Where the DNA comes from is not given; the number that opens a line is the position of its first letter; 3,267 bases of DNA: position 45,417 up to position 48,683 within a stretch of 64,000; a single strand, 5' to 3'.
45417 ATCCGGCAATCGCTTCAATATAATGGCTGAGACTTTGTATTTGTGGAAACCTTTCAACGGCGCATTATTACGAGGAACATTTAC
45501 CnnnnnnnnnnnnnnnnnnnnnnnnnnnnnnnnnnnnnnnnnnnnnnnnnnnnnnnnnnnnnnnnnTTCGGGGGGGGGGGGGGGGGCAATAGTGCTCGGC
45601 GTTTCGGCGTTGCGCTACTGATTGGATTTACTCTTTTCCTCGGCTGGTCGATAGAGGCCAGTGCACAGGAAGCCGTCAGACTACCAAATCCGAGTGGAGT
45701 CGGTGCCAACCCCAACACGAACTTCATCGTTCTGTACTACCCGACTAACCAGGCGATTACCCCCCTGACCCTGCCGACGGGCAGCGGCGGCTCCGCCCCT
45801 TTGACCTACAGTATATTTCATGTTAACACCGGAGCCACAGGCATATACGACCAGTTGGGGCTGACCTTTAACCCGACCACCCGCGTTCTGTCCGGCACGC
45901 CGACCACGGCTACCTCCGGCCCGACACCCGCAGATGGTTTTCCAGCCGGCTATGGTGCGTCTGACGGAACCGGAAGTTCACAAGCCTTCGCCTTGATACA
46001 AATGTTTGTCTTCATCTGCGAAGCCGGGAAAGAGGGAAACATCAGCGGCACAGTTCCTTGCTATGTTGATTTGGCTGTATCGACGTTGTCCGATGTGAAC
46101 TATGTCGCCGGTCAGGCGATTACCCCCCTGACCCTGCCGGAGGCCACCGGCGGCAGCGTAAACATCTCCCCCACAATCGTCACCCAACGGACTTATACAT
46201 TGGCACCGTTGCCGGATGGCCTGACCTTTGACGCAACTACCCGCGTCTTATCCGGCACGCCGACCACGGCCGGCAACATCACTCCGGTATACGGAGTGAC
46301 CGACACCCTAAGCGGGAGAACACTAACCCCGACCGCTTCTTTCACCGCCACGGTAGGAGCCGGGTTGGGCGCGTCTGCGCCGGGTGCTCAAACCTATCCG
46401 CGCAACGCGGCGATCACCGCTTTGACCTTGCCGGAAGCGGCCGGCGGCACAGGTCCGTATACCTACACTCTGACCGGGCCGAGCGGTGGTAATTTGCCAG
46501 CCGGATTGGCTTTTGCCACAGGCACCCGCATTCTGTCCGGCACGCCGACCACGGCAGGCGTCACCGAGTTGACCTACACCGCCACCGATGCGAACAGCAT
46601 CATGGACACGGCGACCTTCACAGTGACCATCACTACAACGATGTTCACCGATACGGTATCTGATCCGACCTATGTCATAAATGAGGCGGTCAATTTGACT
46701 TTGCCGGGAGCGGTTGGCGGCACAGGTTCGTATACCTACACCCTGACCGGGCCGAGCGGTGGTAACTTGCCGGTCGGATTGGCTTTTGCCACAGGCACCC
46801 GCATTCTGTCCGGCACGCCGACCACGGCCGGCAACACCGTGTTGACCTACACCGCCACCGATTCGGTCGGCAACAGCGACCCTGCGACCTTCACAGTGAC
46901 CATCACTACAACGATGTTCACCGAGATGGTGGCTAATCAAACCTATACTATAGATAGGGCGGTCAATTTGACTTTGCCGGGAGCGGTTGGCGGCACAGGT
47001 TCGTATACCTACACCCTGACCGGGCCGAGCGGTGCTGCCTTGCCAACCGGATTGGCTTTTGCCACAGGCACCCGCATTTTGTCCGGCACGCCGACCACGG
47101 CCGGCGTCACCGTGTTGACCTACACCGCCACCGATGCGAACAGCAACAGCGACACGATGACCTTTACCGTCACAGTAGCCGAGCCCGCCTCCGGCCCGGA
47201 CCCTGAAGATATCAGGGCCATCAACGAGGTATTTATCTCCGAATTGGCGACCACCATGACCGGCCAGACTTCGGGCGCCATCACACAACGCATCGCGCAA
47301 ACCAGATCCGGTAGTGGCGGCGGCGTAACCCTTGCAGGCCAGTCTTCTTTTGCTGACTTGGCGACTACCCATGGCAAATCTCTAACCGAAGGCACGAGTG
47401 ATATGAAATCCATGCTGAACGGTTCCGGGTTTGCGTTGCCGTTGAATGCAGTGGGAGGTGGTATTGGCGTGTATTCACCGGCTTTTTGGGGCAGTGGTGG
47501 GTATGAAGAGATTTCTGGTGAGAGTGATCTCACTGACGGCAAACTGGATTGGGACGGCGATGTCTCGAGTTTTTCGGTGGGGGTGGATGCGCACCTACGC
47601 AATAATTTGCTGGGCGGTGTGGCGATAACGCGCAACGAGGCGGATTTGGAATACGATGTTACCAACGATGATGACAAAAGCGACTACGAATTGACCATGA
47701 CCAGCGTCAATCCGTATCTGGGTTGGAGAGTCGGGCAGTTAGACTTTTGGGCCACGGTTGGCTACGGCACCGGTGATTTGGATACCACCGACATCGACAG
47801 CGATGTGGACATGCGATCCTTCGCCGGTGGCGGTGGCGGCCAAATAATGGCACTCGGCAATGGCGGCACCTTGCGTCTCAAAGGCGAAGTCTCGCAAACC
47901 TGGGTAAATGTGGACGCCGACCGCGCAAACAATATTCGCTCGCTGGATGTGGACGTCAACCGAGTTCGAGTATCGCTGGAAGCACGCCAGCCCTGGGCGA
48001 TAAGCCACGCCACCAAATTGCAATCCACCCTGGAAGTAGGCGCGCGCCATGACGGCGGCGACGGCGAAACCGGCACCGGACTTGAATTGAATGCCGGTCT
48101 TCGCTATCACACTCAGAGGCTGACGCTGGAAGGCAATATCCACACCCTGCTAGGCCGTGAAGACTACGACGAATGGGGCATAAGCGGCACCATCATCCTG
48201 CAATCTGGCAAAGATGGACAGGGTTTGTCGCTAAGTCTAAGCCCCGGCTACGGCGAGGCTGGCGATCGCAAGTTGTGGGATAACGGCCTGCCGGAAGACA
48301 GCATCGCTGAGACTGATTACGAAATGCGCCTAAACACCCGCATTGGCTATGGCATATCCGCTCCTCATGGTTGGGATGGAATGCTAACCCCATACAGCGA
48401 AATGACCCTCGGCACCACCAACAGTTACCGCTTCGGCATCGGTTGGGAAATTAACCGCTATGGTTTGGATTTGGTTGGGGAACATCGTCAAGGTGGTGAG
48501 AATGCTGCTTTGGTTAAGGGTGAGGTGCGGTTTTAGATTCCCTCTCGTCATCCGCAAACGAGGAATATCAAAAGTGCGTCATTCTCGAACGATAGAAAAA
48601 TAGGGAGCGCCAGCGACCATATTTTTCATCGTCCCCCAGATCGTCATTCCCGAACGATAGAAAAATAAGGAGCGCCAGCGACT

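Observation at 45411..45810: G17 tract splits a fully equipped autotransporter gene: predicted slipped-strand phase switch, OFF in this assembly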

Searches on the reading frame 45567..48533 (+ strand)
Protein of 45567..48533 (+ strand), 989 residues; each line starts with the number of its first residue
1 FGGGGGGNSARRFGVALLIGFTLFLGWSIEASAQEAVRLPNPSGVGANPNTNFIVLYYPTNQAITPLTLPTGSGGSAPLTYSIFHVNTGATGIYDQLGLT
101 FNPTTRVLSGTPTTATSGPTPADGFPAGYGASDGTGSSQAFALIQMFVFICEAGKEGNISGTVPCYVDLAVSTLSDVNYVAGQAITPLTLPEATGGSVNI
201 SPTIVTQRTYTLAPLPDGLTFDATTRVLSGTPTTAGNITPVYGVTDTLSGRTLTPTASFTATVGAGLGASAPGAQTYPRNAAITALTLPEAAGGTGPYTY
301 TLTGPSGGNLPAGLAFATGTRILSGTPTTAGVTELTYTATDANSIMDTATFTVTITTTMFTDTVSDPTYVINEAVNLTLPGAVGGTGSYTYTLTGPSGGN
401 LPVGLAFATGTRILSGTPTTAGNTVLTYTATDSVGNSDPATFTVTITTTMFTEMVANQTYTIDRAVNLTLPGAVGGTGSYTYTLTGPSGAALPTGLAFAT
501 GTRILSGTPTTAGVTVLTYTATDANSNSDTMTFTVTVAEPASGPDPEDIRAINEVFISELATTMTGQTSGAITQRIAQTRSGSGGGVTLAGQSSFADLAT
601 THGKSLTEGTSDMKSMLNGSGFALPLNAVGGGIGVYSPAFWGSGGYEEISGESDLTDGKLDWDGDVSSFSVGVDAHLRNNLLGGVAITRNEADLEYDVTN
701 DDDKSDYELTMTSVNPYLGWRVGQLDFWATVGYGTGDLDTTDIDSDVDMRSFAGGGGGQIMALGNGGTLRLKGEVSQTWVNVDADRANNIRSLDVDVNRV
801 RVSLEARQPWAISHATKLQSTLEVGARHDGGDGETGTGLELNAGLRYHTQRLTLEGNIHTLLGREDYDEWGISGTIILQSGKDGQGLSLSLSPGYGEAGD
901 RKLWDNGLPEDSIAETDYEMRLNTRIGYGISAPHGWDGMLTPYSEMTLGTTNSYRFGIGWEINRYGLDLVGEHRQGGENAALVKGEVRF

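Call 5: search_protein_families(library=pfam, proteins=[window:45567-48533:+], max_evalue=0.01)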
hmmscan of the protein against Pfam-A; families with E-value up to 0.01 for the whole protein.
window:45567-48533:+ (989 aa): 5 families
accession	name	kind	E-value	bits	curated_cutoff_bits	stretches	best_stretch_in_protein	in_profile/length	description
PF05345.18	He_PIG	-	9.5e-38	129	24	4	455-538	8-96/96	Putative Ig domain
PF02494.22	HYR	-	4.5e-12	46.6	21.7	1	416-446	51-81/81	HYR domain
PF03797.25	Autotransporter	-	4.5e-11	43.4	26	1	640-837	1-209/255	Autotransporter beta-domain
PF13573.12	SprB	-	0.0026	17.8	28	0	291-306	21-36/37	SprB repeat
PF16403.11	Bact_surface_Ig-like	-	0.0053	17.2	27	0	511-537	45-71/71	Bacterial surface protein, Ig-like domain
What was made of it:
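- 47484..48536 (+): Autotransporter beta-domain (the Pfam match covers 47484..48077) and the rest of the barrel, up to the C-terminal ...VKGEVRF and the stop codon. Call 5 (PF03797).
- On Type Va (classical) autotransporter: PF03797 scores 43.4 bits against a cutoff of 26, E = 4.5e-11, but covers only profile positions 1-209 of 255 (call 5). He_PIG x4 and HYR (call 5).
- Checked: The +2 frame encodes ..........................|QE, then He_PIG x4 (9.5e-38), HYR, and the Autotransporter beta-domain PF03797 (43.4 bits against a cutoff of 26) (call 5).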

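Call 42: search_protein_families(library=ncbifam, proteins=[window:45567-48533:+], max_evalue=0.1)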
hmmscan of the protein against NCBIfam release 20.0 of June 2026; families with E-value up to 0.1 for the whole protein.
window:45567-48533:+ (989 aa): 1 family
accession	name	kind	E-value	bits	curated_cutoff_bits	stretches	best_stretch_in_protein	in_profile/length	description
NF047446.1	barrel_OmpL47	domain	0.00016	22.1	40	1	417-446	38-68/68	OmpL47-type beta-barrel domain-containing protein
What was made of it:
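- Tried and rejected: No NCBIfam or Pfam model matched (calls 5, 42), so I left it as a Sec-type signal.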

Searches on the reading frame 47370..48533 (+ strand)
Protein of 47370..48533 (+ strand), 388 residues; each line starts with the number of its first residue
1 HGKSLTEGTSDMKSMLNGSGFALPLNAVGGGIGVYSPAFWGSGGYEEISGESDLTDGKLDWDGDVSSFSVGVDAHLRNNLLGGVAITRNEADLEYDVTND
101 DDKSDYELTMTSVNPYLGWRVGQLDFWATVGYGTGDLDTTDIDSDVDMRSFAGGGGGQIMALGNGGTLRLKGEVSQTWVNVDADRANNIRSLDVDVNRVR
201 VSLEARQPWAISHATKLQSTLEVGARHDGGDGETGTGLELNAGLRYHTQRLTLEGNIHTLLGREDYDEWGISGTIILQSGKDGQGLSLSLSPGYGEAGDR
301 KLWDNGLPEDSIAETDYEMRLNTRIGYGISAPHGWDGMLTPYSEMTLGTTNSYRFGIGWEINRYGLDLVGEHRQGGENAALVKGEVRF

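Call 44: search_solved_structures(query=window:47370-48533:+, max_evalue=0.01)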
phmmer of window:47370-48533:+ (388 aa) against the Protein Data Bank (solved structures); distinct sequences matched with E-value up to 0.01: 0.

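Call 49: search_solved_structures(query=A1, max_evalue=0.01)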
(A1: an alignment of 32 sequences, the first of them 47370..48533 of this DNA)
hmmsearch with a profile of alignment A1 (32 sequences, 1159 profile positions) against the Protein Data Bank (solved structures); distinct sequences matched with E-value up to 0.01: 5.
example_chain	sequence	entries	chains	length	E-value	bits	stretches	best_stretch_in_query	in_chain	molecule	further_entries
4m03_A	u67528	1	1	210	5e-23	84.2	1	330-512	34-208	Serine-rich adhesin for platelets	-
4m00_A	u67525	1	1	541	2.6e-21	78.5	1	77-512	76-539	Serine-rich adhesin for platelets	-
4m02_A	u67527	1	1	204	4.6e-12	47.9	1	281-418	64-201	Serine-rich adhesin for platelets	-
2kpn_A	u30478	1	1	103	0.0053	17.9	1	668-699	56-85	Bacillolysin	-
8zvi_a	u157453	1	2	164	0.0071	17.4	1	433-513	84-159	Decoration protein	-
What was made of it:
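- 45666..47483 (+): Passenger domain. It holds He_PIG / HYR Ig-like repeats, including three tandem 273-nt units at 46421..47239, followed by the linker. A profile built from the family matches the repeat modules of the adhesin SraP in PDB (call 49).
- On Type Va (classical) autotransporter: The family profile matches SraP adhesin modules (call 49).
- Tried and rejected: PDB sequence searches gave no hit for the barrel (call 44) and only passenger-type hits with the family profile (call 49).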

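Call 54: predict_structure(alignment_id=A1)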
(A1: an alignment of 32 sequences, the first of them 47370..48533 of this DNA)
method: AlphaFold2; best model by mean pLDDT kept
length: 388 residues; sequences in the alignment: 32
mean_pLDDT: 70.3   pTM: 0.62
mean pLDDT of the five models: 70.3, 68.0, 66.1, 65.5, 64.6
residues with pLDDT >= 90: 52; 70-90: 170; 50-70: 114; < 50: 52
segments of 3 or more residues with pLDDT < 50: 1-20, 27-32, 297-317
pLDDT, mean of each block of 10 residues (from residue 1): 24 45 47 57 61 72 72 77 83 73 75 89 90 85 85 90 90 89 67 83 92 88 87 76 85 78 64 70 66 48 30 43 68 65 61 70 71 55 67
secondary structure, 60 per line:
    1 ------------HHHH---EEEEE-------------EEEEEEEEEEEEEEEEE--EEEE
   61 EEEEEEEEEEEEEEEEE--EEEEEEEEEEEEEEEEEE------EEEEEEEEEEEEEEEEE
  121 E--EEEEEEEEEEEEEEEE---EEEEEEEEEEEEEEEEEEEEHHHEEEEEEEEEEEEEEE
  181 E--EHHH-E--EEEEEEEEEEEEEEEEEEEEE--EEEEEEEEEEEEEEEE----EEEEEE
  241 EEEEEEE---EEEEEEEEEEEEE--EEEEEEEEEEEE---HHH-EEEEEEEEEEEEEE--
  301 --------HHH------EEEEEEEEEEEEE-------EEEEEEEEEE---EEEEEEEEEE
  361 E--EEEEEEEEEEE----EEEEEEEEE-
elements in order: H13-16 E20-24 E38-54 E57-77 E80-97 E104-121 E124-139 E143-162 E166-181 E192-212 E215-230 E235-247 E251-263 E266-277 E285-298 E318-330 E338-347 E351-361 E364-374 E379-387
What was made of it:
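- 47484..48536 (+): AF2 model with mean pLDDT 70 (call 54).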

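Call 57: fold_search(model_id=the predicted structure, library=pdb)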
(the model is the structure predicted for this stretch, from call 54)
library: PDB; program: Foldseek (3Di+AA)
matches with E <= 10: 714; with E <= 0.001: 110
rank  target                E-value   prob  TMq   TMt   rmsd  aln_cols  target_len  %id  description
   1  3kvn_A                1.5e-06  1.00  0.41  0.28   7.4       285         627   15  Crystal structure of the full-length autotransporter EstA from Pseudomonas aeruginosa (released 2010-01-26)
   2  2hdi_A                2.1e-06  1.00  0.46  0.33  14.5       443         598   13  Crystal structure of the Colicin I receptor Cir from E.coli in complex with receptor binding domain of Colicin Ia. (released 2007-05-08)
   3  3kvn_X                2.8e-06  1.00  0.42  0.28   7.6       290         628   16  Crystal structure of the full-length autotransporter EstA from Pseudomonas aeruginosa (released 2010-01-26)
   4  2guf                  3.2e-06  1.00  0.42  0.32  15.4       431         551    8  In meso crystal structure of the cobalamin transporter, BtuB (released 2006-12-05)
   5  5fp2_B                4.3e-06  1.00  0.45  0.35  14.4       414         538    9  Crystal structure of the siderophore receptor PirA from Pseudomonas aeruginosa (released 2015-12-09)
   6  1nqg                  5.0e-06  1.00  0.43  0.31  14.6       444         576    8  OUTER MEMBRANE COBALAMIN TRANSPORTER (BTUB) FROM E. COLI, WITH BOUND CALCIUM (released 2003-04-29)
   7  2hdf                  5.3e-06  1.00  0.43  0.31  15.1       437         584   12  Crystal structure of the Colicin I receptor Cir from E.coli (released 2007-05-08)
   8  3m8b                  1.2e-05  1.00  0.43  0.32  15.2       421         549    8  Crystal structure of spin-labeled BtuB V10R1 in the apo state (released 2010-09-15)
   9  2gsk_A                1.4e-05  1.00  0.42  0.30  15.2       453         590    8  Structure of the BtuB:TonB Complex (released 2006-06-13)
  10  2qom_A                1.6e-05  1.00  0.42  0.59   6.2       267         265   12  The crystal structure of the E.coli EspP autotransporter Beta-domain. (released 2007-11-13)
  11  3efm                  1.7e-05  1.00  0.44  0.33  14.5       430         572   10  Structure of the alcaligin outer membrane recepteur FauA from Bordetella pertussis (released 2009-03-31)
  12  3rgn                  1.8e-05  1.00  0.40  0.30  15.2       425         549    8  Crystal structure of spin-labeled BtuB W371R1 (released 2011-10-26)
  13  1nqf                  2.3e-05  1.00  0.42  0.32  15.2       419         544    8  OUTER MEMBRANE COBALAMIN TRANSPORTER (BTUB) FROM E. COLI, METHIONINE SUBSTIUTION CONSTRUCT FOR SE-MET SAD PHASING (released 2003-04-29)
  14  3rgm                  2.9e-05  1.00  0.44  0.33  14.8       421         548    8  Crystal structure of spin-labeled BtuB T156R1 (released 2011-10-26)
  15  5odw_A                3.3e-05  1.00  0.41  0.24  13.8       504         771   10  Structure of the FpvAI-pyocin S2 complex (released 2017-11-08)
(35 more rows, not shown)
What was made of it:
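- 47484..48536 (+): Foldseek finds the EstA, EspP and BrkA beta-domains (call 57).
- On Type Va (classical) autotransporter: The best Foldseek hits include the EstA, EspP and BrkA beta-domains (calls 54, 57).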
